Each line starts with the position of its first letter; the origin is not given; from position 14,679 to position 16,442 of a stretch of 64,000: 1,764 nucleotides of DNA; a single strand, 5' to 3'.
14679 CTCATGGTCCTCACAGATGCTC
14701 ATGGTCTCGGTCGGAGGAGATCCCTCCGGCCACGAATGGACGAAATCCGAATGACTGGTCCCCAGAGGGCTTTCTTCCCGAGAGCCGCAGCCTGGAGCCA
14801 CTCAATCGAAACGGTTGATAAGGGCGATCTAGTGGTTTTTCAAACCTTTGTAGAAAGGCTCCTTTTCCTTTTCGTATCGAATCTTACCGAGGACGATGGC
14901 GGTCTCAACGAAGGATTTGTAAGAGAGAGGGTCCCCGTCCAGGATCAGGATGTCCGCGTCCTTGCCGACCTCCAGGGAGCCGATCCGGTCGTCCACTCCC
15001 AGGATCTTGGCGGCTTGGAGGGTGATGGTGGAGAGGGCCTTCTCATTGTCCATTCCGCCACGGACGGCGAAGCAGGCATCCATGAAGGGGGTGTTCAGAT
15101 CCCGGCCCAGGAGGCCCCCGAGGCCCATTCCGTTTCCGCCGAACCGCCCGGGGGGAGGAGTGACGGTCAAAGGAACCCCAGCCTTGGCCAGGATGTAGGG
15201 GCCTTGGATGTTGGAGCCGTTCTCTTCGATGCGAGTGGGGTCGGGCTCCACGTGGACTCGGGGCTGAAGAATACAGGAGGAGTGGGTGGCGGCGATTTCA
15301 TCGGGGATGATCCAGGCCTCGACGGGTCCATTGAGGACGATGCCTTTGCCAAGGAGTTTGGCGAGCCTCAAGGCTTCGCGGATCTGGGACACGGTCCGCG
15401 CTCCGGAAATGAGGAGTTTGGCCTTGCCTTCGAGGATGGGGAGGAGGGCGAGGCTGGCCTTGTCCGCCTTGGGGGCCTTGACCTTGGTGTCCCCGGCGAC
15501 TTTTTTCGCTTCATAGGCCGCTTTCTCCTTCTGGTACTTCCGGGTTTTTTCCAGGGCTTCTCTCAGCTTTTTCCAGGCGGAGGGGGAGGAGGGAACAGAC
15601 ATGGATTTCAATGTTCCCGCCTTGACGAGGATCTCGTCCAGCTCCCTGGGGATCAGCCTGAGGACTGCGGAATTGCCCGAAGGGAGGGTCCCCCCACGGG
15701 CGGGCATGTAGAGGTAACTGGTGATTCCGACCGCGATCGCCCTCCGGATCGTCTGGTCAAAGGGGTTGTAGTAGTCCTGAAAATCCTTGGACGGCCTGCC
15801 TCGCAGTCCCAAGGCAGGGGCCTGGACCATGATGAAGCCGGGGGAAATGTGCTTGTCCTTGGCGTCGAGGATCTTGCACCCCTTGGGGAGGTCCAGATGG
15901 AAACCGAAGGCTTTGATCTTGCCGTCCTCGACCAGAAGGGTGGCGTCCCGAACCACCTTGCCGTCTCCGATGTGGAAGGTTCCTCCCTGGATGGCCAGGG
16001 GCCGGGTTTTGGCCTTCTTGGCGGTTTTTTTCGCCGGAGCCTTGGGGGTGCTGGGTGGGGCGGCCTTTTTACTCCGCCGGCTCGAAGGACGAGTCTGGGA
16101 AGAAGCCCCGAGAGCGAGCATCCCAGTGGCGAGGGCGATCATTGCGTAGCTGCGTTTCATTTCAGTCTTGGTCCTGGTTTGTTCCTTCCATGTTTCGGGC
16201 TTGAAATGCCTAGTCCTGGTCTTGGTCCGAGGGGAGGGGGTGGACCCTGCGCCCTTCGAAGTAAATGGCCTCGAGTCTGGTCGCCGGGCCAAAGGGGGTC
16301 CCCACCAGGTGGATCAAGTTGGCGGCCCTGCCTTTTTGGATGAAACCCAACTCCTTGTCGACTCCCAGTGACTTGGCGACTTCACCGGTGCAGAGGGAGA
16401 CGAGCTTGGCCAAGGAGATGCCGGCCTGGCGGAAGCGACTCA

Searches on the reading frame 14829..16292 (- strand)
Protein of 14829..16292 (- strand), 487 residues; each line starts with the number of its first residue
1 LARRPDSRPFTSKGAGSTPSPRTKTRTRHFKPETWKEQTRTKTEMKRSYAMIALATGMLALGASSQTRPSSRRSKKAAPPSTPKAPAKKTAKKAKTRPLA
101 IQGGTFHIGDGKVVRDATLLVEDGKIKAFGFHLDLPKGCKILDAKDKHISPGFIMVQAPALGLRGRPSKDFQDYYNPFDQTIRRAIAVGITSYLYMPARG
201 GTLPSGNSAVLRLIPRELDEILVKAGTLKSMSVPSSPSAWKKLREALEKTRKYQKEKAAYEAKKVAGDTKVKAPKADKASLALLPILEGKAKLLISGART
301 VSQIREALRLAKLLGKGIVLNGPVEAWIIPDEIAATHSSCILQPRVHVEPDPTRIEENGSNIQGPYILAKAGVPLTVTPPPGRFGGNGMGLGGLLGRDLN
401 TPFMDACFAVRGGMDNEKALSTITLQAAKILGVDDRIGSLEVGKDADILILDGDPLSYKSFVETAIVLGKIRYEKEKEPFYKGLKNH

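Call 4: search_protein_families(library=pfam, proteins=[window:14829-16292:-], max_evalue=0.01)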
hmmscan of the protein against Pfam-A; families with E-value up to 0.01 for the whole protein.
window:14829-16292:- (487 aa): 2 families
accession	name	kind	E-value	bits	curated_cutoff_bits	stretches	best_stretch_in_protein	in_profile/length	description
PF01979.26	Amidohydro_1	-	6.9e-12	45.7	25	1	410-463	268-328/345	Amidohydrolase family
PF07969.17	Amidohydro_3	-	7e-10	39.4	29.7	1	406-469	399-468/472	Amidohydrolase family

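Call 5: search_protein_families(library=ncbifam, proteins=[window:14829-16292:-], max_evalue=0.01)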
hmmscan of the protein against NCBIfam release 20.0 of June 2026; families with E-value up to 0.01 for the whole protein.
window:14829-16292:- (487 aa): 37 families (the best 25 are shown)
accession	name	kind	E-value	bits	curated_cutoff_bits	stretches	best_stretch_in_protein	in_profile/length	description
NF006056.0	PRK08204.1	subfamily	1.8e-11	43.5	391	1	413-455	341-383/449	hypothetical protein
NF051886.1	XaaProDiPepCaul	equivalog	6.4e-11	41.9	500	1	410-463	332-385/398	Xaa-Pro dipeptidase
NF011990.0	PRK15446.2-6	subfamily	2e-09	36.6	233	1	404-476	314-386/390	alpha-D-ribose 1-methylphosphonate 5-triphosphate diphosphatase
NF005557.0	PRK07228.1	equivalog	4.3e-09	35.6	522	1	414-460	337-383/445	5'-deoxyadenosine deaminase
TIGR00221.1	nagA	equivalog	8.7e-09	34.8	225.65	1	419-454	334-369/380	N-acetylglucosamine-6-phosphate deacetylase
TIGR02967.1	guan_deamin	equivalog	1.7e-08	33.9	375.4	1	414-453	323-362/401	guanine deaminase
NF006679.0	PRK09228.1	subfamily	3.6e-08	32.6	351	1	416-453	350-387/433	guanine deaminase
TIGR03178.1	allantoinase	equivalog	7.8e-08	31.5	357.85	1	114-197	15-90/441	allantoinase AllB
TIGR01224.1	hutI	equivalog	8.9e-08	31.3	298.15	1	412-454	312-354/377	imidazolonepropionase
NF006844.0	PRK09357.2-5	equivalog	1e-07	31.3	701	1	116-200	21-97/422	dihydroorotase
NF011987.0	PRK15446.2-3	subfamily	1.4e-07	30.6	253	1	409-477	322-388/395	alpha-D-ribose 1-methylphosphonate 5-triphosphate diphosphatase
NF006549.0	PRK09045.1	equivalog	1.7e-07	30.2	540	1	414-453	341-380/444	TRZ/ATZ family hydrolase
NF011989.0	PRK15446.2-5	equivalog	2.2e-07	30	565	1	111-192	15-96/385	alpha-D-ribose 1-methylphosphonate 5-triphosphate diphosphatase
NF005211.0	PRK06687.1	equivalog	3.1e-07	29.5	703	1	417-452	337-372/419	TRZ/ATZ family protein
NF006689.0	PRK09237.1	equivalog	4.7e-07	28.7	371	1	413-452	298-336/383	amidohydrolase/deacetylase family metallohydrolase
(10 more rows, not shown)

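Call 31: search_solved_structures(query=window:14829-16160:-, max_evalue=0.001)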
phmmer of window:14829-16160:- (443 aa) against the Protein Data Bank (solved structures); distinct sequences matched with E-value up to 0.001: 47.
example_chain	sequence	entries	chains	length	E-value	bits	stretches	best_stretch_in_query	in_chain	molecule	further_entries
3ooq_A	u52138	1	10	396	2.6e-17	66.2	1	360-428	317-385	amidohydrolase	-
4v1x_A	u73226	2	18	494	1e-10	44.5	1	53-172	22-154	ATRAZINE CHLOROHYDROLASE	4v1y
8ihs_A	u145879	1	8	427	8.5e-09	38.2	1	363-413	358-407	Amidohydrolase family protein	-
8ihq_A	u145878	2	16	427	9.3e-09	38.1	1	363-413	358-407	Amidohydrolase family protein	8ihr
8j85_A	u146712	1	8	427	1.2e-08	37.7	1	363-413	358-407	Amidohydrolase family protein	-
9l36_A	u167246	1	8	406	5.4e-08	35.6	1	363-413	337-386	Amidohydrolase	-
4ub9_A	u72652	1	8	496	2.3e-07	33.5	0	364-414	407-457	Molinate hydrolase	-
4wgx_A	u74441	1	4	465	2.4e-07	33.4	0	364-414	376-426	Molinate hydrolase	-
9l2o_B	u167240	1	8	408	3.7e-07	32.8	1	361-413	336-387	Imidazolonepropionase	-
4b3z_A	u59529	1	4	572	4e-07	32.7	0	50-127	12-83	DIHYDROPYRIMIDINASE-RELATED PROTEIN 1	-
2qs8_A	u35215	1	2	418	4.2e-07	32.6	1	357-424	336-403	Xaa-Pro Dipeptidase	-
2p9b_A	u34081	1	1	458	4.2e-07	32.6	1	368-416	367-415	Possible prolidase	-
9c4e_A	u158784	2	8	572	5.3e-07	32.3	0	46-114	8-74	Dihydropyrimidinase-related protein 2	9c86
8yag_A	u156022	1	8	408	6.1e-07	32.1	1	362-413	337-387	Imidazolonepropionase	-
8yak_A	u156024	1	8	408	6.4e-07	32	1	361-413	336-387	Imidazolonepropionase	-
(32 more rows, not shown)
